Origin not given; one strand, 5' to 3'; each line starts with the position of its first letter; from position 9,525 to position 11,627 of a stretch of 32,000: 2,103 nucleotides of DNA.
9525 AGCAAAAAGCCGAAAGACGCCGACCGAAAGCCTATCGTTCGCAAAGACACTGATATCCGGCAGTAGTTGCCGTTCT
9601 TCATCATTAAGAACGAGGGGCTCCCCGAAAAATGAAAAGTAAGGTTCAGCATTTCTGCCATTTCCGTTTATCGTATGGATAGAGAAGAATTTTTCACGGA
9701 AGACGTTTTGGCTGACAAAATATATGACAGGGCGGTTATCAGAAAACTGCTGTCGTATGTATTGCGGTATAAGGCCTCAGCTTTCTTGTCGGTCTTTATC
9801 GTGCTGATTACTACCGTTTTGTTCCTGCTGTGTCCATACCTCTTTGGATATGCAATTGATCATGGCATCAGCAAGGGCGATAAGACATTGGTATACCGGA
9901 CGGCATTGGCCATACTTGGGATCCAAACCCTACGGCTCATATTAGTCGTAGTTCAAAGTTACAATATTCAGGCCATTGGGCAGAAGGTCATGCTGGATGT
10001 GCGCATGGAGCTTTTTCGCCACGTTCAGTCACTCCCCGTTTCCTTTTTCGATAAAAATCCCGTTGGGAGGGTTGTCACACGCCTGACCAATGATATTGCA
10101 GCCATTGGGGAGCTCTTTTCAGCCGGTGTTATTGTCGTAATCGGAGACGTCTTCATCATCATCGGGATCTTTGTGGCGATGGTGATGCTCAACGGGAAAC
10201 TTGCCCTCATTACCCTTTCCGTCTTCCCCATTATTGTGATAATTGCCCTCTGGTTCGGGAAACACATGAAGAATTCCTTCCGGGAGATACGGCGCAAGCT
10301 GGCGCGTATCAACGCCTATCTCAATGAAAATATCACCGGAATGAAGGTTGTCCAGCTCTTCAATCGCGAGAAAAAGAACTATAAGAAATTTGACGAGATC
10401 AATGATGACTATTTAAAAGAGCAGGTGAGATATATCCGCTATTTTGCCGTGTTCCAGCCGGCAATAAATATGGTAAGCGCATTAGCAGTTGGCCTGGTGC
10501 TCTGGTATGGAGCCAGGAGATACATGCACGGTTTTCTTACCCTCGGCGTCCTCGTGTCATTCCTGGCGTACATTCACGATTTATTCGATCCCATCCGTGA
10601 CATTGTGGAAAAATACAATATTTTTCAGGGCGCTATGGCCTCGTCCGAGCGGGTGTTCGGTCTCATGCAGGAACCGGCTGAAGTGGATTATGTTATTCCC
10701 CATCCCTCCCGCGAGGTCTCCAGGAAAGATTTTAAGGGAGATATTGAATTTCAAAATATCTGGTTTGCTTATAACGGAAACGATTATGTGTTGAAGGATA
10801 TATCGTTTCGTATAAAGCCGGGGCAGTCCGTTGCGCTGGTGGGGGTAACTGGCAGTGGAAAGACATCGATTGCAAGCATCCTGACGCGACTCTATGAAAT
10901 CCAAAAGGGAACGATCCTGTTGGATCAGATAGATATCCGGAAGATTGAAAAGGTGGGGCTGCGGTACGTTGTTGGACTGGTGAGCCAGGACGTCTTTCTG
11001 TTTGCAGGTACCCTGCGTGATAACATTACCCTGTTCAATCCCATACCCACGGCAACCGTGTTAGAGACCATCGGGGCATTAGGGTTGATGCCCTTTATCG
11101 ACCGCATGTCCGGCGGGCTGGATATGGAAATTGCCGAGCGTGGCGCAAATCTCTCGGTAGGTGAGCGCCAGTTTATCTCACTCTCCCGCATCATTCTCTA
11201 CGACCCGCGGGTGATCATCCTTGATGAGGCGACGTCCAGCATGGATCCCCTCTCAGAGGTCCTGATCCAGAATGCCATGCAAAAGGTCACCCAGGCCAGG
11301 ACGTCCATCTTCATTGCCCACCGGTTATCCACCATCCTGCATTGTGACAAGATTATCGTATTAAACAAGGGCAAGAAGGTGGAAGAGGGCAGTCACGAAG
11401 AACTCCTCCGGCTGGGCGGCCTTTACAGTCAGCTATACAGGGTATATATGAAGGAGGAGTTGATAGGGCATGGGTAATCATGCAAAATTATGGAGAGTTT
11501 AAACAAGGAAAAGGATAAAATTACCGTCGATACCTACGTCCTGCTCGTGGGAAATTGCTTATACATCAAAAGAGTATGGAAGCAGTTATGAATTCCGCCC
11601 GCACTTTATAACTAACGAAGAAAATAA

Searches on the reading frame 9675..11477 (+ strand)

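Call 50: search_protein_families(library=pfam, proteins=[window:9675-11477:+], max_evalue=0.001)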
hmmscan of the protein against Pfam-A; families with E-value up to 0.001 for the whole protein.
window:9675-11477:+ (600 aa): 2 families
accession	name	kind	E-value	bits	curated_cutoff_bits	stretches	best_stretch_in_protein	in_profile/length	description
PF00664.28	ABC_membrane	-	2.4e-61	208.3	28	1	37-305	2-272/274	ABC transporter transmembrane region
PF00005.33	ABC_tran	-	2.7e-24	86.7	25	1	373-521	1-137/137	ABC transporter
